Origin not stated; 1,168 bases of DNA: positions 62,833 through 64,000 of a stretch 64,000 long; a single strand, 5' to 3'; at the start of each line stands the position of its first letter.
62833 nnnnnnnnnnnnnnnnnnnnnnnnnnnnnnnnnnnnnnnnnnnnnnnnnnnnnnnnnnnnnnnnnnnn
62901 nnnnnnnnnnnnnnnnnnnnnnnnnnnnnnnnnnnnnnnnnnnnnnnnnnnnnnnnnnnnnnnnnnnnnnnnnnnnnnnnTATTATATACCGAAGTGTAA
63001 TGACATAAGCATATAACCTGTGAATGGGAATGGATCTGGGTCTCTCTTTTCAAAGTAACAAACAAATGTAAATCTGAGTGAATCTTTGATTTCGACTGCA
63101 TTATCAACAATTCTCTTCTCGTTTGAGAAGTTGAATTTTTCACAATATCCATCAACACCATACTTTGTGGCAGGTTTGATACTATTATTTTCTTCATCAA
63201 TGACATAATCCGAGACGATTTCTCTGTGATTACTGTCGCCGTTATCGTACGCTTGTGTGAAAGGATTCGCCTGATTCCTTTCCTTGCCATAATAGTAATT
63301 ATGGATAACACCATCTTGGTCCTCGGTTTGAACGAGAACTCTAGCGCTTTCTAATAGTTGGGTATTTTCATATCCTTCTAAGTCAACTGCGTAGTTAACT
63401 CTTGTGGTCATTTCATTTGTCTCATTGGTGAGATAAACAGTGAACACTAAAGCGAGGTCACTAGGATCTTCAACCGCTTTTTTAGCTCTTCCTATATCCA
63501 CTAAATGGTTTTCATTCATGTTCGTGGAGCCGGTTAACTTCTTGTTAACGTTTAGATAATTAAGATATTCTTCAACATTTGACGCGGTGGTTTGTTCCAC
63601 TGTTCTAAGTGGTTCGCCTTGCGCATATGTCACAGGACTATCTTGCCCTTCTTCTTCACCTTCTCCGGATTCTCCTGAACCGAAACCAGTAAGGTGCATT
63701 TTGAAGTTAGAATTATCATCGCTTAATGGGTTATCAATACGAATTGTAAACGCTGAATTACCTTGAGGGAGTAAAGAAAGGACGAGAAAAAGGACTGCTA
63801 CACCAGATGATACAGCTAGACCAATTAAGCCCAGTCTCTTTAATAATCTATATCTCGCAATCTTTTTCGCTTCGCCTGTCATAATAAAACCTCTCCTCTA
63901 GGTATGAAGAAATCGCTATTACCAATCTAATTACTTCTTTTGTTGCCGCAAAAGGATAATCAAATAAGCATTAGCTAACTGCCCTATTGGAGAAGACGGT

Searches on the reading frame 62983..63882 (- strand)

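Call 3: search_protein_families(library=pfam, proteins=[window:62983-63882:-], max_evalue=1)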
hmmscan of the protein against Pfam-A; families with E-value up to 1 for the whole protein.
window:62983-63882:- (299 aa): 2 families
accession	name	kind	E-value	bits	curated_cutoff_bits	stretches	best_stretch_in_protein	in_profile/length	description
PF19924.4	DUF6387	-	0.11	12.5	28.9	1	93-185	91-165/258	Family of unknown function (DUF6387)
PF13495.12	Phage_int_SAM_4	-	0.12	13.3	27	1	93-121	36-64/85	Phage integrase, N-terminal SAM-like domain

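Call 4: search_protein_families(library=ncbifam, proteins=[window:62983-63882:-], max_evalue=1)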
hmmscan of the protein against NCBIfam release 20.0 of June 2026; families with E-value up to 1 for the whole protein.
window:62983-63882:- (299 aa): 1 family
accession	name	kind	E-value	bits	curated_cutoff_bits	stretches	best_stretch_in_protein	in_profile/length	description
NF033952.2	AcrID1_fam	equivalog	0.061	13.7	30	1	149-213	11-76/93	AcrID1 family anti-CRISPR protein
